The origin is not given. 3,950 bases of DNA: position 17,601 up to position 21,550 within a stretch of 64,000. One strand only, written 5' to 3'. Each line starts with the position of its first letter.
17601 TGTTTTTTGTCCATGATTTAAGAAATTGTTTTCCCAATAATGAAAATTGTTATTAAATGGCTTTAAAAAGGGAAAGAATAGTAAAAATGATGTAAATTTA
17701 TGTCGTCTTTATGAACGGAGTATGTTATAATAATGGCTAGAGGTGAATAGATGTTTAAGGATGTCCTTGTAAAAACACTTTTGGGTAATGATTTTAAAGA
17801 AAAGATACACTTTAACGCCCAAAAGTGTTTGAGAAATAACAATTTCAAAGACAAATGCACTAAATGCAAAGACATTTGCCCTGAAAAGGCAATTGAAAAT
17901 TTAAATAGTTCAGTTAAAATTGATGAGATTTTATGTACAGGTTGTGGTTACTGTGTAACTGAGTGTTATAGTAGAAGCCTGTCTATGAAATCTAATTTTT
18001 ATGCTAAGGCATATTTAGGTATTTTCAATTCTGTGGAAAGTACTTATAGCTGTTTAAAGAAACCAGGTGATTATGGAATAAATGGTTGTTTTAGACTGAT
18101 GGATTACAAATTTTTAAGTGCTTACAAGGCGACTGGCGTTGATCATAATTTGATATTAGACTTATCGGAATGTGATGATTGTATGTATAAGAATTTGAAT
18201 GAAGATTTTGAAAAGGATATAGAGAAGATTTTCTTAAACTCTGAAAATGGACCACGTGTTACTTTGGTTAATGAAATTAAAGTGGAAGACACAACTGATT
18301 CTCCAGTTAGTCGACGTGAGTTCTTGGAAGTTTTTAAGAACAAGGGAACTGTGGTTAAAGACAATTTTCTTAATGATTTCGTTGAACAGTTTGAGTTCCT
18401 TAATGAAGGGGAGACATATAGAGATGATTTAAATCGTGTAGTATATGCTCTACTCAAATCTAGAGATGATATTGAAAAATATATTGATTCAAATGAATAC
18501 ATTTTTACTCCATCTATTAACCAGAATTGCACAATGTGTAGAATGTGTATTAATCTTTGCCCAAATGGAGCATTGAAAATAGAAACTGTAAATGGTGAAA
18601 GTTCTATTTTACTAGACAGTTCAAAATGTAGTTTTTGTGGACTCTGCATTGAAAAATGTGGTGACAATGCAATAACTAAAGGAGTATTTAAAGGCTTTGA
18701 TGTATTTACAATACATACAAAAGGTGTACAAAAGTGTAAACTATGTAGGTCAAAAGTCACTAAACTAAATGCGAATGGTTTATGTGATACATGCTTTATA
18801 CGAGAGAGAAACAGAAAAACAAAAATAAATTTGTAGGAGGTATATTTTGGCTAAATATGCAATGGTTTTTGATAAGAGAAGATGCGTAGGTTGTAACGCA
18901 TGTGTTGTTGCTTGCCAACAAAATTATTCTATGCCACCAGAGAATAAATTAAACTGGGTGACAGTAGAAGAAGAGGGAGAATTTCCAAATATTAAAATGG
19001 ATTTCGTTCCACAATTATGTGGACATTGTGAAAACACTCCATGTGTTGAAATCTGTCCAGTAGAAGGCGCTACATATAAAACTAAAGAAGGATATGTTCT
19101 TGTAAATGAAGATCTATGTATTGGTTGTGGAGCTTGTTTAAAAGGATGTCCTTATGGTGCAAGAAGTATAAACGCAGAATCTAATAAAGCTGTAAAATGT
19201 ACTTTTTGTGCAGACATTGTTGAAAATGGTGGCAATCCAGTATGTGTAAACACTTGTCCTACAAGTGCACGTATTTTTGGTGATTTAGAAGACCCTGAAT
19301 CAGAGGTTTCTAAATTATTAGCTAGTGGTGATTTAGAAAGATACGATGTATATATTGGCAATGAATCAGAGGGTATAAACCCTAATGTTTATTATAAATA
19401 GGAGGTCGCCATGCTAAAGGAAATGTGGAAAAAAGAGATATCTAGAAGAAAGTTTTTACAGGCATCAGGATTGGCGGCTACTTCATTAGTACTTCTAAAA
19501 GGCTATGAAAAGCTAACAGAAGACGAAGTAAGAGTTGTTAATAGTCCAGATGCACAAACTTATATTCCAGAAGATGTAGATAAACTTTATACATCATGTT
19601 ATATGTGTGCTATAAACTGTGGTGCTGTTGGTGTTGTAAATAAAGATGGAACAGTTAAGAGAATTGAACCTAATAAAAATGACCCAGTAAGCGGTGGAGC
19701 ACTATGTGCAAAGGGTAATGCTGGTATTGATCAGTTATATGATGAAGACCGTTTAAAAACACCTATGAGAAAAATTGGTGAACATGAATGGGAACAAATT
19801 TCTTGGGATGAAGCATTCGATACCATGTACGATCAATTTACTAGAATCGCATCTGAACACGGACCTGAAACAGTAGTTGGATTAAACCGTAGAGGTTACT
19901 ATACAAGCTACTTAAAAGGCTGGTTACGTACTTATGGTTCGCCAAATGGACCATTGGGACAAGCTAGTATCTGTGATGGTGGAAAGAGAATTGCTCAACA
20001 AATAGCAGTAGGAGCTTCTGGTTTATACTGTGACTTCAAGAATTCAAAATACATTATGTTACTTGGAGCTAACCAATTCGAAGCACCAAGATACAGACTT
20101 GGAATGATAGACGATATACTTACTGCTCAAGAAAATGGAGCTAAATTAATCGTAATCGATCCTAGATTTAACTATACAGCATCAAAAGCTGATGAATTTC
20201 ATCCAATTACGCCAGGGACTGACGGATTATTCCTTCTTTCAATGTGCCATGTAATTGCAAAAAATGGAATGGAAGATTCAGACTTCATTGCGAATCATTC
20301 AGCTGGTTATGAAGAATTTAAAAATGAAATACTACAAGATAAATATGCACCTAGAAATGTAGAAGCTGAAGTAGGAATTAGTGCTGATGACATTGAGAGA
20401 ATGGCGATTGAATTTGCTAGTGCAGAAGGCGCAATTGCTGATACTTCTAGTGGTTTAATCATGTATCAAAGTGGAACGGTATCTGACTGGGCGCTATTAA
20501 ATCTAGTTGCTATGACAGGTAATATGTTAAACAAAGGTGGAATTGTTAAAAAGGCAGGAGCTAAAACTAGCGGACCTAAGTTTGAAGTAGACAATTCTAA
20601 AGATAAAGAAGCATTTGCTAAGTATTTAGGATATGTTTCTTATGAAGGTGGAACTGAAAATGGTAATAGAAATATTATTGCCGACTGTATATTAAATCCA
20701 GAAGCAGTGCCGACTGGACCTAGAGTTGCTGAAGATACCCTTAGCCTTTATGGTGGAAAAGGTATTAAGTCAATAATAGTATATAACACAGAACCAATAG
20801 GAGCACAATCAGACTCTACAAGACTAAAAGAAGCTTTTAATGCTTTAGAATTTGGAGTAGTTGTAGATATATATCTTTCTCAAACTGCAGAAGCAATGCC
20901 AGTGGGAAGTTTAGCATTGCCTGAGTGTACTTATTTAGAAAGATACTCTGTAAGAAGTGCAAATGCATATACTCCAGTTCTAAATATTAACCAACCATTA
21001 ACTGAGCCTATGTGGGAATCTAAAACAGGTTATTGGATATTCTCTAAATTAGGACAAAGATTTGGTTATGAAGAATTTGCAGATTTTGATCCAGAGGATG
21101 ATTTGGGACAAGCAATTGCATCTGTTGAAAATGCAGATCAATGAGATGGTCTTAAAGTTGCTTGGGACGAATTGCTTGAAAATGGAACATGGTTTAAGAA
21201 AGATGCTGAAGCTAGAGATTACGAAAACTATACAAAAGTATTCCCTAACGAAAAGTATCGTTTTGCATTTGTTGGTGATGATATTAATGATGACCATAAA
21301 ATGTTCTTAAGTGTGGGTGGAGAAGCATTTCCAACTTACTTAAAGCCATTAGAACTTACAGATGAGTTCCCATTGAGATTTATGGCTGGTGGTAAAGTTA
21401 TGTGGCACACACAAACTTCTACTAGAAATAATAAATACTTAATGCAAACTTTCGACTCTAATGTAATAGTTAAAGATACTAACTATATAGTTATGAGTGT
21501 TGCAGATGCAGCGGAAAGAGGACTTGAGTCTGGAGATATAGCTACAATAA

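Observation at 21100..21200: In-frame TGA interrupts the Tat-exported molybdopterin oxidoreductase catalytic subunit, with a hairpin directly downstream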

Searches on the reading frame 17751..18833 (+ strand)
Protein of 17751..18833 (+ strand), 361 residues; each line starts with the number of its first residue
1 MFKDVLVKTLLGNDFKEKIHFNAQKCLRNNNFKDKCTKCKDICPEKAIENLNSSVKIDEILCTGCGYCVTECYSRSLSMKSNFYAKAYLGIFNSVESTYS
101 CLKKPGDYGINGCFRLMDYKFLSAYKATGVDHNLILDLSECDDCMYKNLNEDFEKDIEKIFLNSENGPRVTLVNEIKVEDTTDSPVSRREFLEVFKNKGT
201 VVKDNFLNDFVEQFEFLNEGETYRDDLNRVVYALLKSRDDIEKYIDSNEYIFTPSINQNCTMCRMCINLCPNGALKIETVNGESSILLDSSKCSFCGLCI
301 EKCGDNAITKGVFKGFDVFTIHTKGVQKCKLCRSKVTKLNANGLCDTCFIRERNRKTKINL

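Call 5: search_protein_families(library=pfam, proteins=[window:17751-18833:+])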
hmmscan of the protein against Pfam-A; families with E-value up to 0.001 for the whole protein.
window:17751-18833:+ (361 aa): 8 families
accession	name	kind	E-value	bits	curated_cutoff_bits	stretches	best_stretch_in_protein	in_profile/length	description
PF00037.32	Fer4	-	4.7e-13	48.8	21.1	1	288-309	3-24/24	4Fe-4S binding domain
PF12838.12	Fer4_7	-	7.1e-10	39.6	27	1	259-304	1-49/52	4Fe-4S dicluster domain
PF13484.11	Fer4_16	-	1.4e-09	39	30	0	259-278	1-20/66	4Fe-4S double cluster binding domain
PF14697.11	Fer4_21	-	2.3e-09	37.7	35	0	35-72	10-51/59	4Fe-4S dicluster domain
PF13237.11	Fer4_10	-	3.4e-08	33.7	25.5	1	258-303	7-52/53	4Fe-4S dicluster domain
PF25160.1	LdpA_Fe-S-bd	-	4.2e-07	30.1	27.6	1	36-78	5-44/49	LdpA Fe-S cluster-binding domain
PF13187.11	Fer4_9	-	2e-06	28.2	27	1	259-308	1-52/52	4Fe-4S dicluster domain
PF12837.12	Fer4_6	-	3.3e-05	24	25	0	55-73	2-20/24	4Fe-4S binding domain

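Call 6: search_protein_families(library=ncbifam, proteins=[window:17751-18833:+])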
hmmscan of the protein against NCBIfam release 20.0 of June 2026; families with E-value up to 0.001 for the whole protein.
window:17751-18833:+ (361 aa): 65 families (the best 25 are shown)
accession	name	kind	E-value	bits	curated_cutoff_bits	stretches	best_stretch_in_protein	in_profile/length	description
TIGR02700.1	flavo_MJ0208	hypoth_equivalog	2.2e-14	53.3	251.35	2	257-330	147-216/234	dihydromethanopterin reductase (acceptor)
TIGR04041.1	activase_YjjW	hypoth_equivalog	5e-13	49.1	250.2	2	251-310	34-89/276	YjjW family glycine radical enzyme activase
NF041891.1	hdrA_Methbact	equivalog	7.6e-13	47.6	1300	2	29-89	570-630/762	ferredoxin:CoB-CoM heterodisulfide reductase subunit HdrA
NF040684.1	PorD_Arch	equivalog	1.2e-12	47.7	120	2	256-310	29-81/85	pyruvate synthase subunit PorD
TIGR02179.1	PorD_KorD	subfamily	1.5e-12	47.4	60.05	2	256-309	22-73/78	2-oxoacid:acceptor oxidoreductase, delta subunit, pyruvate/2-ketoisovalerate family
NF038196.1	ferrodoxin_EFR1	subfamily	3.5e-12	46.9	75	2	255-310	181-231/242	EFR1 family ferrodoxin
NF007013.0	PRK09477.1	equivalog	1.2e-11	44.2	234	2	257-309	223-275/286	quinol dehydrogenase ferredoxin subunit NapH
NF048010.1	SfplDhtActHpsHDes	equivalog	2.5e-11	42.9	430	1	15-80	46-108/298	(2S)-3-sulfopropanediol dehydratase activating enzyme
NF007202.0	PRK09623.1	equivalog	4.9e-11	42.9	166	2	252-309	44-99/105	3-methyl-2-oxobutanoate dehydrogenase subunit delta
NF040770.1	hetero_SS_HdrA2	exception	5.4e-11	41.3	1100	2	21-81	567-627/777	CoB-CoM heterodisulfide reductase HdrA2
NF043069.1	T4HPD_activ_SAM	equivalog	5.9e-11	42.3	425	2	257-308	50-97/299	trans-4-hydroxy-L-proline dehydratase activase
NF043039.1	HgcAB_like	equivalog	1.3e-10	41.4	285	1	256-308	298-349/350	HgcAB-like fusion protein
NF006221.0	PRK08348.1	subfamily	1.8e-10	40.6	124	2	258-309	44-93/136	NADH-plastoquinone oxidoreductase subunit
NF041778.1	hetero_SS_HdrA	equivalog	1.8e-10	39.3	1400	2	24-80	580-636/771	ferredoxin:CoB-CoM heterodisulfide reductase subunit HdrA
NF040864.1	HgcB_ferredoxin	equivalog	4.7e-10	39.2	99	2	257-310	13-63/93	mercury methylation ferredoxin HgcB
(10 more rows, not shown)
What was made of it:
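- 17751..19401 (+): Operon partners upstream: a 361-aa soluble polyferredoxin (17751..18836) and a 184-aa PsrB/NrfC/TtrB-like four-cluster Fe-S subunit (18847..19401). Both are intact. Pfam and NCBIfam (calls 5, 6).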

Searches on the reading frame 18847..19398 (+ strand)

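Call 5: search_protein_families(library=pfam, proteins=[window:18847-19398:+])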
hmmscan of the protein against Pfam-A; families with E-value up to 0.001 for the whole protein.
window:18847-19398:+ (184 aa): 14 families
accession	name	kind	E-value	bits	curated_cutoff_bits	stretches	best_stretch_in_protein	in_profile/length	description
PF13247.11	Fer4_11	-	2e-25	89.3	26.2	1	50-146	2-99/100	4Fe-4S dicluster domain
PF12838.12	Fer4_7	-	6.2e-15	55.8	27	3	12-72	1-50/52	4Fe-4S dicluster domain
PF13187.11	Fer4_9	-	2.3e-13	50.4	27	3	58-105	2-51/52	4Fe-4S dicluster domain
PF12837.12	Fer4_6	-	2.3e-13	49.8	25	1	84-105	2-23/24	4Fe-4S binding domain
PF00037.32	Fer4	-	5.7e-12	45.4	21.1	2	85-106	2-23/24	4Fe-4S binding domain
PF13237.11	Fer4_10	-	1.4e-10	41.4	25.5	1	85-138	3-53/53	4Fe-4S dicluster domain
PF12797.12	Fer4_2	-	3.4e-10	39.6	24.5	2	83-103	2-22/22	4Fe-4S binding domain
PF25160.1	LdpA_Fe-S-bd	-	1.7e-07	31.3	27.6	1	63-105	6-42/49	LdpA Fe-S cluster-binding domain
PF12798.12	Fer4_3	-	4.9e-06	27.4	27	0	91-105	1-15/15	4Fe-4S binding domain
PF14697.11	Fer4_21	-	9.6e-06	26.1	35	0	58-103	8-53/59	4Fe-4S dicluster domain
PF12800.12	Fer4_4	-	9.9e-06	25.9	24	1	89-104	2-17/17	4Fe-4S binding domain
PF13183.11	Fer4_8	-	9.6e-05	23.3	27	0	90-106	4-20/68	4Fe-4S dicluster domain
PF13484.11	Fer4_16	-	0.00015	22.9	30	0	91-118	2-29/66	4Fe-4S double cluster binding domain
PF13459.11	Fer4_15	-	0.00058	20.9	22.4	0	7-30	2-25/66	4Fe-4S single cluster domain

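Call 6: search_protein_families(library=ncbifam, proteins=[window:18847-19398:+])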
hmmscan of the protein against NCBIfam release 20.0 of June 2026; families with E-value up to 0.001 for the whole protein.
window:18847-19398:+ (184 aa): 51 families (the best 25 are shown)
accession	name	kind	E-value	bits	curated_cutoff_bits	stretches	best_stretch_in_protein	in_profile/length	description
TIGR03149.1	cyt_nit_nrfC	equivalog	2.4e-48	164.4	377.6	1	3-174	38-211/225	cytochrome c nitrite reductase Fe-S protein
NF011569.0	PRK14993.1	equivalog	4.9e-46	157.2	416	1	3-183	43-221/244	tetrathionate reductase subunit TtrB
NF041715.1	arsenate_red_ArrB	equivalog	7.6e-45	153.3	450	2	3-112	2-110/233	arsenate respiratory reductase iron-sulfur subunit ArrB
NF045797.1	DsrO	equivalog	9.8e-45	152.8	200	1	2-183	42-233/235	sulfate reduction electron transfer complex DsrMKJOP subunit DsrO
TIGR03478.1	DMSO_red_II_bet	subfamily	5.1e-34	117.6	480.7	2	31-183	104-252/321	DMSO reductase family type II enzyme, iron-sulfur subunit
TIGR02951.1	DMSO_dmsB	equivalog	3.7e-33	114.8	214.1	1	4-149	2-155/161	DMSO/selenate family reductase complex B subunit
NF041782.1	mnquin_red_QrcC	equivalog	1.8e-28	99.8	400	2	4-109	1-119/239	menaquinone reductase iron-sulfur cluster-binding subunit QrcC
TIGR01582.1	FDH-beta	equivalog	1.6e-27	96.3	334.7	1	4-158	22-193/283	formate dehydrogenase subunit beta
NF042979.1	EthbenzDh_ebdB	equivalog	1.1e-26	93.5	740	1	31-183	126-274/354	ethylbenzene dehydrogenase subunit beta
NF008134.0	PRK10882.1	equivalog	1e-25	90.5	263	2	50-162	105-223/329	hydrogenase 2 operon protein HybA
NF038355.1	FDH3_beta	equivalog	7.6e-24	84.7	240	1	5-123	4-123/180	formate dehydrogenase FDH3 subunit beta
TIGR01660.1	narH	equivalog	1.5e-22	79.7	524.05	1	38-157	163-282/492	nitrate reductase subunit beta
NF045715.1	sulf_resp_HmcB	equivalog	5.8e-20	71.6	420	1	53-149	102-200/307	sulfate respiration complex iron-sulfur protein HmcB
NF007382.0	PRK09898.1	equivalog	1.8e-19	70.1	213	1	51-140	116-196/208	ferredoxin-like protein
NF009451.0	PRK12809.1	equivalog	8.6e-17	60.6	1154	1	7-142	6-134/639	formate-dependent uric acid utilization protein YgfT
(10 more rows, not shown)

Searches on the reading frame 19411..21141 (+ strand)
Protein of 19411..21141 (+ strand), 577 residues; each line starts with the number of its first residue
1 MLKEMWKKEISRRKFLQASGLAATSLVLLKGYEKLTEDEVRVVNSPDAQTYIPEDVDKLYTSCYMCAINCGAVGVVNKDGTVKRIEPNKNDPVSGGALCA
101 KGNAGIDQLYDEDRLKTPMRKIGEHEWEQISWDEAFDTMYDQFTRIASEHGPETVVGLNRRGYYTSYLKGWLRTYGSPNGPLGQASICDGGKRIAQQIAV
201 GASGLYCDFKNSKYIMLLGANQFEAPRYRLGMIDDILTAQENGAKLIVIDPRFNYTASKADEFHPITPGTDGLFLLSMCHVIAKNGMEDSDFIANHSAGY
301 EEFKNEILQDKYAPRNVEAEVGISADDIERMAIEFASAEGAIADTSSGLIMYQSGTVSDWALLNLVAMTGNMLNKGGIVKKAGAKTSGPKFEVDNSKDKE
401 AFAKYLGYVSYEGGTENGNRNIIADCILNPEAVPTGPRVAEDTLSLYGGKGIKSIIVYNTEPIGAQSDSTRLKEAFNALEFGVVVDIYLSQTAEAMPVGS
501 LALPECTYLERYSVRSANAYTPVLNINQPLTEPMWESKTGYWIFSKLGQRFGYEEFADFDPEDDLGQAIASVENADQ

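Call 5: search_protein_families(library=pfam, proteins=[window:19411-21141:+])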
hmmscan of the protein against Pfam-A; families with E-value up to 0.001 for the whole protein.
window:19411-21141:+ (577 aa): 2 families
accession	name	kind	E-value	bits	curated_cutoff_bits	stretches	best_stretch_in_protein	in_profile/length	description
PF00384.28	Molybdopterin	-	7.4e-36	124.3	24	1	114-549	1-352/353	Molybdopterin oxidoreductase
PF04879.21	Molybdop_Fe4S4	-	4.4e-12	46.2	22.7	1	60-111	5-55/55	Molybdopterin oxidoreductase Fe4S4 domain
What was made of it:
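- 19411..21141 (+): Upstream piece (577 aa) of a PsrA/PhsA-like bis-MGD molybdopterin oxidoreductase. It holds the twin-arginine signal (SRRKFL), the Fe4S4 domain, the Molybdopterin domain and the putative Mo-ligand Cys188. NCBI annotates it as NLY20459.1. Pfam PF04879 and PF00384 (call 5).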

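Call 6: search_protein_families(library=ncbifam, proteins=[window:19411-21141:+])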
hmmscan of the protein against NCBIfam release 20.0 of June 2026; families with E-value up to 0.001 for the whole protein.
window:19411-21141:+ (577 aa): 26 families (the best 25 are shown)
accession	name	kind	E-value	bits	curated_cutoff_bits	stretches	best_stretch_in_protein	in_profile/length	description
NF012032.0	PRK15488.1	equivalog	2.6e-85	286.9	694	1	9-559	2-535/759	thiosulfate reductase PhsA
TIGR01591.1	Fdh-alpha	equivalog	7.5e-64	216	666.25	1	61-560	1-486/672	formate dehydrogenase subunit alpha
NF047855.1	AssmNtatRedNasC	equivalog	3e-47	161.3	1100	1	59-564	21-517/708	assimilatory nitrate reductase catalytic subunit NasC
TIGR02166.1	dmsA_ynfE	subfamily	2.7e-42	144.8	777.7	1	10-555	1-561/794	DMSO/selenate family reductase complex A subunit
NF041783.2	mnquin_red_QrcB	equivalog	6.1e-35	120.5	440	1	60-381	54-368/695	menaquinone reductase molybdopterin-binding-like subunit QrcB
TIGR03479.1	DMSO_red_II_alp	subfamily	2e-34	118.8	984.75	2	61-294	61-304/913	molybdopterin-dependent oxidoreductase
TIGR00509.1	bisC_fam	subfamily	3.4e-31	108.3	1017.55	1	110-555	54-514/772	molybdopterin guanine dinucleotide-containing S/N-oxide reductase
TIGR01553.1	formate-DH-alph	equivalog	2.2e-30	105.2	814.2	2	205-299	215-306/1009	formate dehydrogenase-N subunit alpha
NF041714.1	arsenate_red_ArrA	equivalog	1.1e-29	103.2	1600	2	10-293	3-292/848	arsenate respiratory reductase molybdopterin-containing subunit ArrA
NF011566.1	PRK14990.1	exception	7.6e-27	93.7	1600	1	8-377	12-416/814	dimethylsulfoxide reductase subunit A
NF041885.1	selenate_YnfE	exception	2.2e-26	91.9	1675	1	9-304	2-313/805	selenate/tellurate reductase subunit YnfE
NF041884.1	selenate_YnfF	exception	7.1e-26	90.3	1650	1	10-318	1-316/798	selenate/tellurate reductase subunit YnfF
NF011682.0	PRK15102.1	equivalog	8.8e-23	80.3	909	1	242-555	256-572/829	trimethylamine-N-oxide reductase TorA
NF041513.1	formate_DH_Act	exception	2.1e-21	75.5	1400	2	54-145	37-129/1067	formate dehydrogenase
NF041323.1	Nitr_red_NasA_Halo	equivalog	9.9e-21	73.9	1000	1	66-512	3-433/673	assimilatory nitrate reductase NasA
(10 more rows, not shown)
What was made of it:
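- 19411..21141 (+): NCBIfam PhsA 286.9 bits, below the 694 cutoff (call 6).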

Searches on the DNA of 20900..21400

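Call 18: search_rna_families(source=window, start=20900, end=21400, threshold=evalue, max_evalue=10)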
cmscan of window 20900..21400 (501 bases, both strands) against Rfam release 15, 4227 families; matches with E-value up to 10: 2.
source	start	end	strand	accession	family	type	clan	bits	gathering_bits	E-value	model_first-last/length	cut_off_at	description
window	21271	21335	+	RF00323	snoR79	Gene; snRNA; snoRNA; CD-box;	-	16.8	80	1.4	1-65/65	no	Small nucleolar RNA R79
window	20935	21009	-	RF01697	Chlorobi-RRM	Cis-reg;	-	15.5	45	2.1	1-73/73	no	Chlorobi-RRM RNA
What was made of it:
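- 21149..21168 (+): Incidental 7-bp hairpin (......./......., loop AGUUGC) inside the codons for G-L-K-V-A-W-D. It is not a SECIS. No Rfam match at E<=10 (call 18).
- On Bacterial selenoprotein gene (Sec-UGA + SECIS): No Rfam match (call 18).
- Tried and rejected: Rfam has no match at E<=10 (call 18).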
